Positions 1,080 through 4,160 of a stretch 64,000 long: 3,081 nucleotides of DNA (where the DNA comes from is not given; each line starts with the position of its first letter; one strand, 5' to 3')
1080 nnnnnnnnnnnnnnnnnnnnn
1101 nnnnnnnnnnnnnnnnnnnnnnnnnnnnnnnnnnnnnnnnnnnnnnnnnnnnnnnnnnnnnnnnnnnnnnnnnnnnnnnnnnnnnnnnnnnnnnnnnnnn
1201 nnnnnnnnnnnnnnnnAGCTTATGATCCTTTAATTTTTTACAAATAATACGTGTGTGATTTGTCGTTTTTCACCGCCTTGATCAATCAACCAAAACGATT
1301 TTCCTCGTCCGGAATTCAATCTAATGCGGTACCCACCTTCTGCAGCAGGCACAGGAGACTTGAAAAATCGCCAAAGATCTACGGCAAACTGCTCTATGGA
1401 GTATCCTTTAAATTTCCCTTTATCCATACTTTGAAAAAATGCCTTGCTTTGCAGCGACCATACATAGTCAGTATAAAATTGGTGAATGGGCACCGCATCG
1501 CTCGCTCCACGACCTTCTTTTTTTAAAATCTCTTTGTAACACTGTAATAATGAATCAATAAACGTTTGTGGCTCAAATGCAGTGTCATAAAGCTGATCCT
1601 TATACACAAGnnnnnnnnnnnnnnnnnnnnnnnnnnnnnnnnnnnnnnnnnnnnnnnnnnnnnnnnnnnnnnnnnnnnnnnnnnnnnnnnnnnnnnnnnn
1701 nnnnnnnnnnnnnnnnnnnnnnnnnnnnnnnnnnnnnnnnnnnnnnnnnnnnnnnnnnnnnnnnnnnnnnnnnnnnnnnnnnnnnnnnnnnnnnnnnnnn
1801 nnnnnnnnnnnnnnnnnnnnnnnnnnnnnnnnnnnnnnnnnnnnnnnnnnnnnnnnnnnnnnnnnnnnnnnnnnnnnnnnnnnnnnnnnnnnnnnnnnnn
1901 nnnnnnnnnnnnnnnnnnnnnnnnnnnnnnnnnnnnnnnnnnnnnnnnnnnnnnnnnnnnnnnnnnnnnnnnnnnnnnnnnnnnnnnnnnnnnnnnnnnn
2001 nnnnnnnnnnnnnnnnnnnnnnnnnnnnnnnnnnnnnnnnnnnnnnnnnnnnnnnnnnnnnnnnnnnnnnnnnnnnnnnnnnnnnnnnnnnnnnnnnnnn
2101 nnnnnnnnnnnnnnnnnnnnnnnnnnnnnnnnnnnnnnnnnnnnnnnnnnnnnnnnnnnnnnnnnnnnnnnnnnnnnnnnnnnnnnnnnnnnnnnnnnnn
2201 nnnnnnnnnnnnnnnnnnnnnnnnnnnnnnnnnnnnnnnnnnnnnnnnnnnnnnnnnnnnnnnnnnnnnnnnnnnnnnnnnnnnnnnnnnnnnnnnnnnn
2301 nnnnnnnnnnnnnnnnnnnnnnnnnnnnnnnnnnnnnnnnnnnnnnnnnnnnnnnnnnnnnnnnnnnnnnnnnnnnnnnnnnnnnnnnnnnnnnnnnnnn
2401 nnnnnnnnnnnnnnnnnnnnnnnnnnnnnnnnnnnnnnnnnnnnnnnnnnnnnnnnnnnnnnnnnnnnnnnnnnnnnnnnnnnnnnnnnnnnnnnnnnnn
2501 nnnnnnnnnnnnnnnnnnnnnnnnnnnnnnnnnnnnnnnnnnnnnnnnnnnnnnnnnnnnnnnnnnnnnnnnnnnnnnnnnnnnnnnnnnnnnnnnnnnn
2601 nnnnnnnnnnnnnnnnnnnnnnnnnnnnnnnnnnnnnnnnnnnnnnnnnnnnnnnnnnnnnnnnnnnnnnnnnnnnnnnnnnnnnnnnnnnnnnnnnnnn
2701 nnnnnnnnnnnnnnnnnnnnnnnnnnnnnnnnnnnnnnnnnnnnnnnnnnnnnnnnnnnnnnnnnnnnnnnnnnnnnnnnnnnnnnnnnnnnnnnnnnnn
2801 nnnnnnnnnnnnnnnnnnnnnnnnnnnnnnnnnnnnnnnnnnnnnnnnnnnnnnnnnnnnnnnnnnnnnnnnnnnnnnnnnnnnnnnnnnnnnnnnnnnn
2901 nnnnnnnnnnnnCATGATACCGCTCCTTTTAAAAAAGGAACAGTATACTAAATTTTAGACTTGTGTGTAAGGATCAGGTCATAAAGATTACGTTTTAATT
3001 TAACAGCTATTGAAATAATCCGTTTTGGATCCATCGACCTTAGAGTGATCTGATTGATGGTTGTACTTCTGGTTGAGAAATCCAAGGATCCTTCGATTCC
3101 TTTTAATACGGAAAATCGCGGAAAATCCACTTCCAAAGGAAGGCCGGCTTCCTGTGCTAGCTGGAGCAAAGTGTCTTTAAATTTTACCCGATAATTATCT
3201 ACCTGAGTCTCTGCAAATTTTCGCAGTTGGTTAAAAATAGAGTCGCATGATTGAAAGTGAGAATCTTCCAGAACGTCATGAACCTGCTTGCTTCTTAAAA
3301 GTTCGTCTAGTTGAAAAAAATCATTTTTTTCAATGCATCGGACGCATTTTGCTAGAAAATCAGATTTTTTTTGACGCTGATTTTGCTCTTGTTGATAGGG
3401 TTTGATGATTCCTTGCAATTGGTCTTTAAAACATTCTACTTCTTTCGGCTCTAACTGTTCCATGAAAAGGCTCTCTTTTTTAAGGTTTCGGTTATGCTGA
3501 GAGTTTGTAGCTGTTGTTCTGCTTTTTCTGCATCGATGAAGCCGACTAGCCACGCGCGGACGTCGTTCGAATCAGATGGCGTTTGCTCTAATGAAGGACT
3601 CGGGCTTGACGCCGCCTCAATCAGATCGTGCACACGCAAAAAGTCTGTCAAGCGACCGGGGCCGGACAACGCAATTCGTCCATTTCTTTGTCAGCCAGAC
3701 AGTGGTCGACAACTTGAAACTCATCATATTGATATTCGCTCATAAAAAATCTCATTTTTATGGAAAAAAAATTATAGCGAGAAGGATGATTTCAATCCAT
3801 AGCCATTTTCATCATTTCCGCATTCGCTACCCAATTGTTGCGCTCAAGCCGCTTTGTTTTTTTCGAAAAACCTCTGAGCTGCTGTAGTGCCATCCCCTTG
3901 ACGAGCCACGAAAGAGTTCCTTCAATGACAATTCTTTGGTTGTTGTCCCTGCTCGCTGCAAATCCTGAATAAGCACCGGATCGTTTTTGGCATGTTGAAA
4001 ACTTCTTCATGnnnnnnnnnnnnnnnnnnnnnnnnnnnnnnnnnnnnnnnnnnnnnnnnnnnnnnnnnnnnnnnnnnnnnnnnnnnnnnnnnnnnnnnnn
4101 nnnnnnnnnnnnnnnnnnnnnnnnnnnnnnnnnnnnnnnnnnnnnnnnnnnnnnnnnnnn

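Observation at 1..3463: Putative anti-phage locus (unknown 279-aa gene + BrxD/SngB-like ATPase) knocked out by a clean IS insertion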

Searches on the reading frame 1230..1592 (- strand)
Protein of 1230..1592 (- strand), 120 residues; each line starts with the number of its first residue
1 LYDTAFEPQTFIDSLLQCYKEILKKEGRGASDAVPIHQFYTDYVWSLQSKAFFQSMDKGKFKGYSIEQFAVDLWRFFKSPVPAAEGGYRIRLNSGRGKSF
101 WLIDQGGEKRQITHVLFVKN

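Call 8: search_protein_families(library=pfam, proteins=[window:1230-1592:-], max_evalue=1)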
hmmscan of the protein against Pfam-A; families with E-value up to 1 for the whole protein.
window:1230-1592:- (120 aa): 0 families

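Call 9: search_protein_families(library=padloc, proteins=[window:1230-1592:-], max_evalue=1)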
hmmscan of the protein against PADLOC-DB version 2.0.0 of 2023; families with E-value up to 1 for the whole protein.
window:1230-1592:- (120 aa): 0 families

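Call 10: search_protein_families(library=ncbifam, proteins=[window:1230-1592:-], max_evalue=1)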
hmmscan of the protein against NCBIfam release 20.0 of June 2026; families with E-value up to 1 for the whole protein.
window:1230-1592:- (120 aa): 0 families

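Call 90: predict_structure(alignment_id=A5)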
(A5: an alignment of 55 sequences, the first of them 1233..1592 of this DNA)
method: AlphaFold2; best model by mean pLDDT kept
length: 120 residues; sequences in the alignment: 55
mean_pLDDT: 93.1   pTM: 0.86
mean pLDDT of the five models: 93.1, 92.9, 92.7, 92.1, 92.0
residues with pLDDT >= 90: 100; 70-90: 17; 50-70: 3; < 50: 0
segments of 3 or more residues with pLDDT < 50: none
pLDDT, mean of each block of 10 residues (from residue 1): 81 98 93 96 95 90 93 95 95 94 94 94
secondary structure, 60 per line:
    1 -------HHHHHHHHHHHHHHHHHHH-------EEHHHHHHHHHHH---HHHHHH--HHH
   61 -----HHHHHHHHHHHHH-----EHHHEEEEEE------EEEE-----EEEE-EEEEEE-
elements in order: H8-26 H36-46 H50-55 H66-78 E88-93 E100-103 E109-112 E114-119

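Call 93: fold_search(model_id=the predicted structure, library=pdb)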
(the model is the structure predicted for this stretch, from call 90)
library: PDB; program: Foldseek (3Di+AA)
matches with E <= 10: 101; with E <= 0.001: 0
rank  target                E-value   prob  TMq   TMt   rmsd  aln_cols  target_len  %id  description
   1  6lbs_B                5.7e-01  0.09  0.22  0.19  10.7       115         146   11  Crystal structure of yeast Stn1 (released 2020-07-15)
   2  6lbs_E                9.5e-01  0.07  0.21  0.18  12.6       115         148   12  Crystal structure of yeast Stn1 (released 2020-07-15)
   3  6aht_A                1.2e+00  0.09  0.29  0.30   9.8       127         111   12  Plasmid partitioning protein TubR from Bacillus cereus (released 2019-06-26)
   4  7ctf_A                1.2e+00  0.25  0.37  0.42   5.3        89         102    8  Human origin recognition complex 1-5 State II (released 2021-01-06)
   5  9gjp_A                1.2e+00  0.09  0.32  0.32  10.0       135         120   10  OCCM maturation intermediate stalled with an Arginine Finger mutation in Mcm5: Conformer 2 (released 2025-03-05)
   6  6lbs_A                1.2e+00  0.06  0.22  0.19   9.9       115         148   10  Crystal structure of yeast Stn1 (released 2020-07-15)
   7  8s0c_A                1.5e+00  0.30  0.46  0.48   5.2       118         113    8  H. sapiens ORC1-5 bound to double stranded DNA as part of the MCM-ORC complex (released 2024-10-02)
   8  6lbs_F                1.5e+00  0.06  0.22  0.20   9.1       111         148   12  Crystal structure of yeast Stn1 (released 2020-07-15)
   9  1y9x_MODEL_1_A        1.7e+00  0.03  0.16  0.18  13.7       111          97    9  Solution structure of Archaeon DNA-binding protein ssh10b (released 2005-06-21)
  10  6lbs_D                1.8e+00  0.06  0.23  0.20   9.9       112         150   10  Crystal structure of yeast Stn1 (released 2020-07-15)
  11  5tbf_A                2.2e+00  0.09  0.33  0.17   8.8       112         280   15  Crystal structure of SeMet derivatives of domain2 and domain 3 of RctB (released 2017-04-12)
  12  6lbs_C                2.2e+00  0.04  0.21  0.18  12.8       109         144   12  Crystal structure of yeast Stn1 (released 2020-07-15)
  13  5ubf_A                2.5e+00  0.08  0.33  0.17   8.7       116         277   13  Crystal structure of the RctB domains 2-3, RctB-155-483 (released 2017-01-11)
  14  7jpo_A                2.7e+00  0.20  0.45  0.18   5.3       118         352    8  ORC-O1AAA: Human Origin Recognition Complex (ORC) with dynamic/unresolved ORC2 WH (released 2020-09-02)
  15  8btd_LQ               2.8e+00  0.01  0.10  0.08  10.8        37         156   24  Giardia Ribosome in PRE-T Hybrid State (D1) (released 2023-03-22)
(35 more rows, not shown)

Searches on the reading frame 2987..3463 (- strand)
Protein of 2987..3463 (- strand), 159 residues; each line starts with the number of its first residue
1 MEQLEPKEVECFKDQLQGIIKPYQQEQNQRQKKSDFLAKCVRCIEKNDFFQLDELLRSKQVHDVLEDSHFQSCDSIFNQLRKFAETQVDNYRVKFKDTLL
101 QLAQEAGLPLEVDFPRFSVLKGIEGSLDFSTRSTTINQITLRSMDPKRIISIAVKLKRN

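Call 8: search_protein_families(library=pfam, proteins=[window:2987-3463:-], max_evalue=1)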
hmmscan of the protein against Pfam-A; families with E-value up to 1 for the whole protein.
window:2987-3463:- (159 aa): 3 families
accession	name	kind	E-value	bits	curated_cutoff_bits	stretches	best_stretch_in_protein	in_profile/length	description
PF10208.15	ARMET_C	-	0.11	12.4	23.5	1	39-52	22-35/43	ARMET, C-terminal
PF16754.10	Pesticin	-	0.14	12.5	25.8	1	7-87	48-128/156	Bacterial toxin homologue of phage lysozyme, C-term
PF19121.6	DUF5805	-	0.15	12.9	28.5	0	59-90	16-47/67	Family of unknown function (DUF5805)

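Call 9: search_protein_families(library=padloc, proteins=[window:2987-3463:-], max_evalue=1)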
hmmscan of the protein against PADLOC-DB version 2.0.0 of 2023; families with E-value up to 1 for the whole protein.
window:2987-3463:- (159 aa): 0 families

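Call 10: search_protein_families(library=ncbifam, proteins=[window:2987-3463:-], max_evalue=1)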
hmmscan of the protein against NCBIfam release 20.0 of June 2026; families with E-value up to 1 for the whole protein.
window:2987-3463:- (159 aa): 1 family
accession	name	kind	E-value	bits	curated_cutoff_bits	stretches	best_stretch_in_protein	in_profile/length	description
NF010534.0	PRK13923.1-2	equivalog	0.066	13.1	345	1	14-89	118-191/212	putative spore coat protein regulator protein YlbO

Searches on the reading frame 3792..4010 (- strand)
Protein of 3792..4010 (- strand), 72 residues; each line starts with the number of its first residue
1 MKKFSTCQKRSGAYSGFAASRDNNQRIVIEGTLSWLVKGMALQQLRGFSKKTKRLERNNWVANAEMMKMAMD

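Call 54: search_protein_families(library=pfam, alignment_id=A3, max_evalue=0.00001)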
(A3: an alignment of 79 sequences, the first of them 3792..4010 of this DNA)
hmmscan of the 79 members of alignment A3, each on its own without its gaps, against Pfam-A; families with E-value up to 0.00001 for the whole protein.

A. member 1, window:3792-4010:- (72 aa): 0 families

B. families by the number of members that match (of 79 scanned): 162 families (the first 25 are shown)
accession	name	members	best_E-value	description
PF00575.29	S1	4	2.5e-98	S1 RNA binding domain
PF23459.1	S1_RRP5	4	8.9e-33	RRP5 S1 domain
PF21710.3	Spt6_S1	4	2.7e-27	Spt6, S1/OB domain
PF13509.12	S1_2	4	3.5e-07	S1 domain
PF00873.25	ACR_tran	3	1.2e-173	AcrB/AcrD/AcrF family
PF01170.24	UPF0020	3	9e-51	RMKL-like, methyltransferase domain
PF03176.21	MMPL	3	1.5e-36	MMPL family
PF10672.15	Methyltrans_SAM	3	2.4e-26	S-adenosylmethionine-dependent methyltransferase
PF22020.1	RlmL_1st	3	1.7e-19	RlmL ferredoxin-like domain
PF02926.22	THUMP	3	1.5e-18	THUMP domain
PF13191.12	AAA_16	3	1.6e-13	AAA ATPase domain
PF13847.12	Methyltransf_31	3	3.8e-09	Methyltransferase domain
PF00005.33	ABC_tran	2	3.4e-50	ABC transporter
PF00106.31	adh_short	2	1.9e-46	short chain dehydrogenase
PF00270.35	DEAD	2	7.5e-46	DEAD/DEAH box helicase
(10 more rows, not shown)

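Call 56: search_protein_families(library=padloc, alignment_id=A3, max_evalue=1e-10)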
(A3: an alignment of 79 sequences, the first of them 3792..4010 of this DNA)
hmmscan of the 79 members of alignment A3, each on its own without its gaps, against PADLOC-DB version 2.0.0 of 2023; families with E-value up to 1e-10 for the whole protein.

A. member 1, window:3792-4010:- (72 aa): 0 families

B. families by the number of members that match (of 79 scanned): 104 families (the first 25 are shown)
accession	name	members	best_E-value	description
PDLC04134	mad2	4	2.9e-29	mads_2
PDLC04135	mad3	3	4.6e-97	mads_3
PDLC04140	mad8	3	6.5e-37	mads_8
PDLC02864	DpdF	2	1.7e-140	DpdF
PDLC02870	DpdF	2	2.8e-128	DpdF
PDLC02861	DpdF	2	1.1e-124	DpdF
PDLC03928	PsyrT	2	4e-111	-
PDLC02503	BrxHI|BrxHII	2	2e-16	BrxHI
PDLC02865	DpdF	1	6.7e-209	DpdF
PDLC04790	PDC-S01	1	1.8e-97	-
PDLC04611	PDC-M38A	1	1.1e-83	-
PDLC01734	typeIV_RecD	1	3.6e-76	RecD_0_IVD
PDLC04624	PDC-M38B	1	6.9e-70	-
PDLC05064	PDC-S68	1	9.4e-66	-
PDLC05065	PDC-S68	1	1.6e-60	-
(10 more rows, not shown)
